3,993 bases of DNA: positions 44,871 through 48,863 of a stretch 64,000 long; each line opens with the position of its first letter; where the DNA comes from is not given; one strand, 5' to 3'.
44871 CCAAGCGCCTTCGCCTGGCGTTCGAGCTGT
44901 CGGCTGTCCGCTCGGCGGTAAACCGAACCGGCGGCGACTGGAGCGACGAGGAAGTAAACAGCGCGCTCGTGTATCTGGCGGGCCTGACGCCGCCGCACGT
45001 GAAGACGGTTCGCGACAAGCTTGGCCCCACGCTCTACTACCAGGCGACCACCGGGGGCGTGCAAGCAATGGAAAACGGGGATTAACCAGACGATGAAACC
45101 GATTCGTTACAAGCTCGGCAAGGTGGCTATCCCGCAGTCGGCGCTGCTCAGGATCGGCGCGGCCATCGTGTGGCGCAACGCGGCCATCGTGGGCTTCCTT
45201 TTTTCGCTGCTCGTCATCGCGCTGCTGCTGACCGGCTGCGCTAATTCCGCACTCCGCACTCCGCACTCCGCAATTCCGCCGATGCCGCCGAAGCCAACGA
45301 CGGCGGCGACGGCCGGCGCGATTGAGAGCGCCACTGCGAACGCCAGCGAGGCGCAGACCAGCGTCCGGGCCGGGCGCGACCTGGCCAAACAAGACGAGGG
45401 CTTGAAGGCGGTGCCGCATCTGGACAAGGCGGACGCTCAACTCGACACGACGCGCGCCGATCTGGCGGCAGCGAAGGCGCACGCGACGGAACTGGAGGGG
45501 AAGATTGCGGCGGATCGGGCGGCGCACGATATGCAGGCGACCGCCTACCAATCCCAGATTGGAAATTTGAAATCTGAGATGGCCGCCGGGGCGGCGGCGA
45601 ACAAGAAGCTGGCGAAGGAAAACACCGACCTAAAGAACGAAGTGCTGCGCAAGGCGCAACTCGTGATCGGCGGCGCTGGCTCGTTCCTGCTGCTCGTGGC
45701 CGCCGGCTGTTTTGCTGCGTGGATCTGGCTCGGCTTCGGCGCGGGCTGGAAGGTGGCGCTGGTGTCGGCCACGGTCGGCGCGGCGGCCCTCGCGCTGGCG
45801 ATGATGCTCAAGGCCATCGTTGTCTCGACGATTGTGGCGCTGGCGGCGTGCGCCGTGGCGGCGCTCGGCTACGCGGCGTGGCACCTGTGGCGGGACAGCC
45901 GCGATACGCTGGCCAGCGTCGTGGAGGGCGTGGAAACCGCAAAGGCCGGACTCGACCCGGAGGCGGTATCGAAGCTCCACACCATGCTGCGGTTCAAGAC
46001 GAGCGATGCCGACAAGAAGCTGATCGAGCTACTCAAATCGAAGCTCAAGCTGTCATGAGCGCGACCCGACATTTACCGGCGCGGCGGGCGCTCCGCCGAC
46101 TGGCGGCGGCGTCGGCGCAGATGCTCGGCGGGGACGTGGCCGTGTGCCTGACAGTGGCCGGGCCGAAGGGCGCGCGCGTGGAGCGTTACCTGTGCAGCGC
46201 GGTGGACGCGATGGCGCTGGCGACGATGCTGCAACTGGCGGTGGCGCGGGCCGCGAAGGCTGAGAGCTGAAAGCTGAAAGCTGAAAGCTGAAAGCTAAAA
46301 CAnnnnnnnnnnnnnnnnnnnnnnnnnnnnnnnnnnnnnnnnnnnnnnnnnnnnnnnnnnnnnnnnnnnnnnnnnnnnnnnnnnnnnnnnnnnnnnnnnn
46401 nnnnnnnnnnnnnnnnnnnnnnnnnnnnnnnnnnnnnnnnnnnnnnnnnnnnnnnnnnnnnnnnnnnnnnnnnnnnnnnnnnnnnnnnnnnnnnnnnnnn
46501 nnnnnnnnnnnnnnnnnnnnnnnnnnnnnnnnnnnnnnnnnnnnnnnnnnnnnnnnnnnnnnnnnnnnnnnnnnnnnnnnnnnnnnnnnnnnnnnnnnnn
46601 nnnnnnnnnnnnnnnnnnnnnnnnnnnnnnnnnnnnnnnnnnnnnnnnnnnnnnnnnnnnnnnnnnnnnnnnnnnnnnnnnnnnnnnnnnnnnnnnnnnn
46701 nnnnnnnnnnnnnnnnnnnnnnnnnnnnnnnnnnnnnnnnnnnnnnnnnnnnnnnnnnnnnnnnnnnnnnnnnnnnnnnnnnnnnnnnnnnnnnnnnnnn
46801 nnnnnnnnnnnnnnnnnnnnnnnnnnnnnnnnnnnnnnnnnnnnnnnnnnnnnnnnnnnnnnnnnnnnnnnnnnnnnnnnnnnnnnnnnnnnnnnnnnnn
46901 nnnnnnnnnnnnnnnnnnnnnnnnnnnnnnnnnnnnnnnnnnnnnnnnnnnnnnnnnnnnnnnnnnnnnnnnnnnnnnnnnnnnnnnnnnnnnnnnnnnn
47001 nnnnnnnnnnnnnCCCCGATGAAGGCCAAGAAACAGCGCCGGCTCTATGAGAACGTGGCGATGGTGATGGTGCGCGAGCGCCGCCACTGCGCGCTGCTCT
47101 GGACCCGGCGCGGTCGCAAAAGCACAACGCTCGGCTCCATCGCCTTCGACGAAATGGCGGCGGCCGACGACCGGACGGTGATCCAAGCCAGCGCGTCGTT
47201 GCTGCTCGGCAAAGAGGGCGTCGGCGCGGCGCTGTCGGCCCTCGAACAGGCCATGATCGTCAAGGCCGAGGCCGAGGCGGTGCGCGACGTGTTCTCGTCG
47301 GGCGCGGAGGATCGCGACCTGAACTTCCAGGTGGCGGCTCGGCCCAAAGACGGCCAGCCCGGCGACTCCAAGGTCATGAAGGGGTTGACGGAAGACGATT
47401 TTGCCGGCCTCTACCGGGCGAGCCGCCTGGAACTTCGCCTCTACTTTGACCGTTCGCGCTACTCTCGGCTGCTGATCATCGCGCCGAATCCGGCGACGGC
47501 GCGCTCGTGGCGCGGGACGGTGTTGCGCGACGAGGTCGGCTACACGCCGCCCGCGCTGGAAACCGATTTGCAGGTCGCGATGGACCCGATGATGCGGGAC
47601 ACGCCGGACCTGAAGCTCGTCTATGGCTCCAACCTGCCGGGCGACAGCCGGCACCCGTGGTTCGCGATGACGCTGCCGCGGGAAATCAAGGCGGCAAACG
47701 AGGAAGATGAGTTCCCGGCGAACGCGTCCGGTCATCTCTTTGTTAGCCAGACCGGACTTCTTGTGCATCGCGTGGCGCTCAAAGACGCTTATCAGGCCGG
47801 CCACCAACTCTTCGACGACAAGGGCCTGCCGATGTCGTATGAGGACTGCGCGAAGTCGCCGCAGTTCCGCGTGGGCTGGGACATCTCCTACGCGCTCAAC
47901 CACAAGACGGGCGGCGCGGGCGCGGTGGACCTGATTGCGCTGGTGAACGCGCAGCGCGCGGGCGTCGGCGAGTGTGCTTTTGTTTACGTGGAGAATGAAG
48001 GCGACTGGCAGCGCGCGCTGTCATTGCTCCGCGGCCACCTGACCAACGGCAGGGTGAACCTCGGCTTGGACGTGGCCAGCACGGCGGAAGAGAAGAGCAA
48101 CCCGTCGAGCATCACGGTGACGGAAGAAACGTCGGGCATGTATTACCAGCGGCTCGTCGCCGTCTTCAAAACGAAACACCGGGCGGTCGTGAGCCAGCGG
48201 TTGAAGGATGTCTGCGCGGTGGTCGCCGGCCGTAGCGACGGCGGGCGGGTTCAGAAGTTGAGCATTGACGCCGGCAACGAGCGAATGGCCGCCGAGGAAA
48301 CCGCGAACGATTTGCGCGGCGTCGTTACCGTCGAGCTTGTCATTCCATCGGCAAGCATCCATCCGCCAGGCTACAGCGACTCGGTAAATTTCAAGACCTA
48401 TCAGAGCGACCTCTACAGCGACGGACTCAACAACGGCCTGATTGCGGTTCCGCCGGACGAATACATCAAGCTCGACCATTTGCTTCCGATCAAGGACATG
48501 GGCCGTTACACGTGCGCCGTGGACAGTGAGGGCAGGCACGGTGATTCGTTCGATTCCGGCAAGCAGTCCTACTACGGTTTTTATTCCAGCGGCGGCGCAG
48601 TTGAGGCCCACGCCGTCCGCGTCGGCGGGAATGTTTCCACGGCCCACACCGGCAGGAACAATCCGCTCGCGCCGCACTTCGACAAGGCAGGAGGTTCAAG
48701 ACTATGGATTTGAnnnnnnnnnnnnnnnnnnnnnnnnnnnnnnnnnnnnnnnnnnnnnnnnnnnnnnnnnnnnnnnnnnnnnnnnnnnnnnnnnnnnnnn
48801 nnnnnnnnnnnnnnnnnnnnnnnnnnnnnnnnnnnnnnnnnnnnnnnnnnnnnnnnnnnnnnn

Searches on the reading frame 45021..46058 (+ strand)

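Call 8: search_protein_families(library=pfam, proteins=[window:45021-46058:+], max_evalue=0.01)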
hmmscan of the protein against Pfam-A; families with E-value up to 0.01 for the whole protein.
window:45021-46058:+ (345 aa): 0 families

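Call 9: search_protein_families(library=phrogs, proteins=[window:45021-46058:+], max_evalue=0.001)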
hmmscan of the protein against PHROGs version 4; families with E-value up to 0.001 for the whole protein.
window:45021-46058:+ (345 aa): 0 families

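Call 84: search_protein_families(library=pfam, proteins=[window:45093-46058:+], max_evalue=0.1)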
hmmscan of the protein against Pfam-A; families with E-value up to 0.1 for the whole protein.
window:45093-46058:+ (321 aa): 2 families
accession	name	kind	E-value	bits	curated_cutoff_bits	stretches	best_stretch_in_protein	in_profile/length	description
PF06679.17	DUF1180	-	0.025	15.5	27.7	1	35-122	4-101/167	Membrane protein FAM174-like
PF00766.25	ETF_alpha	-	0.069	13.6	27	0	121-158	18-55/81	Electron transfer flavoprotein FAD-binding domain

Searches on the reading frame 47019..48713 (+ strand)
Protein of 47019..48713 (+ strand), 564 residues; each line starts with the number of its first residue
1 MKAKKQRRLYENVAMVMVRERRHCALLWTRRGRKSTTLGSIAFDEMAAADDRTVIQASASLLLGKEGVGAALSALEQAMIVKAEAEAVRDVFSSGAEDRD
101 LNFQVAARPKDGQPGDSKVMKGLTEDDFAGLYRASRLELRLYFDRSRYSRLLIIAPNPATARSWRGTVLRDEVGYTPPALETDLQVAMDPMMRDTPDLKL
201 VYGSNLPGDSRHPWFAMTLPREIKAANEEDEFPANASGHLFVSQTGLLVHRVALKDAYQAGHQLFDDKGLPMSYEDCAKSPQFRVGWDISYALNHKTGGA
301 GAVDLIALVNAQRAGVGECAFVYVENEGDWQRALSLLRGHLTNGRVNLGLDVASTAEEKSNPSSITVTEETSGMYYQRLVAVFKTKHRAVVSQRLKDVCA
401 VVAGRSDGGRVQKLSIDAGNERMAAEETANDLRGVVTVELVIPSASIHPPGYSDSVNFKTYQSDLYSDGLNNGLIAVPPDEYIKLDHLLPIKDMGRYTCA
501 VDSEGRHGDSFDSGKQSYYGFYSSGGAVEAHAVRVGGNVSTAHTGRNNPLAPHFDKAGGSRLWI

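Call 12: search_protein_families(library=pfam, proteins=[window:47019-48713:+], max_evalue=0.01)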
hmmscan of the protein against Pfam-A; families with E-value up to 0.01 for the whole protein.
window:47019-48713:+ (564 aa): 0 families

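Call 35: search_protein_families(library=phrogs, proteins=[window:47019-48713:+], max_evalue=0.1)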
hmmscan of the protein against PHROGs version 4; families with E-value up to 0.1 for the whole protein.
window:47019-48713:+ (564 aa): 0 families

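Call 36: find_homologous_proteins(query=window:47019-48713:+, max_evalue=1e-20)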
Query window:47019-48713:+ (564 aa): 273 proteins with E <= 1e-20 among 8000 candidates; the best 120 are listed.
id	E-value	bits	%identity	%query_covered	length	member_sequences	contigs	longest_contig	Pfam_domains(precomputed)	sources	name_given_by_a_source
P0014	0.0e+0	1278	100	100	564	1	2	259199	-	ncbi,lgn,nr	ncbi:MAG: hypothetical protein NT105_23885 [Verrucomicrobia bacterium]|nr:hypothetical protein [Verr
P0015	1.3e-207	709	61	93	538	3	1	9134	-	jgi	jgi:hypothetical protein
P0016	1.2e-204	699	60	93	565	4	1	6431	-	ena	-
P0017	2.4e-202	692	61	93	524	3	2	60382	-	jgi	jgi:hypothetical protein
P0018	4.7e-202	691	59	94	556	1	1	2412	-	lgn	-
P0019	2.2e-201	688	58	96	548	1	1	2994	-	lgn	-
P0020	3.3e-201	688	60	95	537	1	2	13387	-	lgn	-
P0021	1.6e-200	686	59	94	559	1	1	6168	-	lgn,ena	-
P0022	7.0e-200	684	59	94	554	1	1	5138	-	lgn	-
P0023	2.6e-199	682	57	97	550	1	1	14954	-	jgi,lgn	-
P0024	2.8e-199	682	59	94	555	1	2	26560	-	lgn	-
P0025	2.9e-199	681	57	98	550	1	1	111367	-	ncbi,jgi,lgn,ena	-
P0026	3.4e-199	681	57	98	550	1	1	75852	-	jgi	jgi:hypothetical protein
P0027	3.7e-199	681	59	95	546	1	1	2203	-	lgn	-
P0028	4.6e-199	681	59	94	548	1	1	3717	-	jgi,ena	jgi:hypothetical protein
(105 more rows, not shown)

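Call 37: find_encoding_contigs(protein=P0025, flank=10000, max_places=2)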
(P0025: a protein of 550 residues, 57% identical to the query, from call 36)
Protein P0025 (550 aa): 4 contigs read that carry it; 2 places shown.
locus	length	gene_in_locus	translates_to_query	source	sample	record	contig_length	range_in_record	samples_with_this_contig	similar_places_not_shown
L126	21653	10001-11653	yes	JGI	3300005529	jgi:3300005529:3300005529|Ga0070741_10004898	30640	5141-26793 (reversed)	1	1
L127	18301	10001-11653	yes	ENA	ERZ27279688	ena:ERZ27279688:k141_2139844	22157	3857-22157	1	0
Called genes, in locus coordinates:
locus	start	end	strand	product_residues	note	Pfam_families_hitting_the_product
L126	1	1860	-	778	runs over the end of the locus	-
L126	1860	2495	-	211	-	-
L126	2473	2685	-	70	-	-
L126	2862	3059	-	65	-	-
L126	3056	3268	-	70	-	-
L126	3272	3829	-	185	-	-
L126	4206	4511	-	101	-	-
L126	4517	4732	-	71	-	-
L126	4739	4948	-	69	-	-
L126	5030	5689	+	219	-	PF00717:Peptidase_S24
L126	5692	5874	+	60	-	PF13248:Zn_ribbon_3 (weak), PF10571:UPF0547 (weak)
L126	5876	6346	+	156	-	PF14237:GYF_2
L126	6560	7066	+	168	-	-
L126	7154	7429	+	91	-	PF23987:Phage_holin_10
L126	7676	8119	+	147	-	-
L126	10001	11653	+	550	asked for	-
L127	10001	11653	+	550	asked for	-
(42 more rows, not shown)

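Call 81: find_related_loci(query=A3, collection=viral_contigs, flank=10000)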
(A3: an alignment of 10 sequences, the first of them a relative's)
Query A3 (564 aa) in viral_contigs; peptide patterns used: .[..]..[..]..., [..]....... (x = any residue, [..] = any of these).
106 stretches matched a pattern; 54 encode a relative of the query (tblastn E <= 1e-3); 53 distinct loci.
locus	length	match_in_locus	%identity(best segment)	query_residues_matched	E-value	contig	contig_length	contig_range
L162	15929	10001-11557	61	1-525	0e+0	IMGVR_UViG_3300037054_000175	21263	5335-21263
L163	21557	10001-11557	61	1-525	0e+0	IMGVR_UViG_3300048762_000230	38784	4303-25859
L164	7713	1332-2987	56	4-564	0e+0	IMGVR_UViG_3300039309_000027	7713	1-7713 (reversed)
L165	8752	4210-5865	56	4-564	0e+0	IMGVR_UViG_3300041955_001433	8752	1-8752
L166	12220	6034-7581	59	2-521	0e+0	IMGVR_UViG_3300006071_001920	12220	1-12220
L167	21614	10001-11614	57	4-553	0e+0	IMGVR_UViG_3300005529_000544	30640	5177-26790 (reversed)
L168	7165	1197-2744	58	4-523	0e+0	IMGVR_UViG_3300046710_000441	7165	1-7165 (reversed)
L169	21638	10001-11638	55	2-536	0e+0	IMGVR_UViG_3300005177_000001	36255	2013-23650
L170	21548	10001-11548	59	2-521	0e+0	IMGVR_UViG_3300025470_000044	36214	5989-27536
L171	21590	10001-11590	51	4-533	4e-171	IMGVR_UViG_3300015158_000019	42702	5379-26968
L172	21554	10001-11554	60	4-525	0e+0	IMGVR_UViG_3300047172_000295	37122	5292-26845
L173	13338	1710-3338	49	4-541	8e-164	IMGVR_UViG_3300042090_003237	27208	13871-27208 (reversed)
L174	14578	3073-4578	50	4-515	1e-161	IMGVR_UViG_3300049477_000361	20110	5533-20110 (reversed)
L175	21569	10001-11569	49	7-538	3e-161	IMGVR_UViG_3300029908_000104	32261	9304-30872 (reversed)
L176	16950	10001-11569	49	7-538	3e-161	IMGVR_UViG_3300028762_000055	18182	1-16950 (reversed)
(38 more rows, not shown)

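Call 109: search_dna_similar(query=window:47019-48713:+, collection=phages, mode=protein, max_rows=8)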
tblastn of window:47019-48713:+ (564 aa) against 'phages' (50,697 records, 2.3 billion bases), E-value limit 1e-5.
No match.
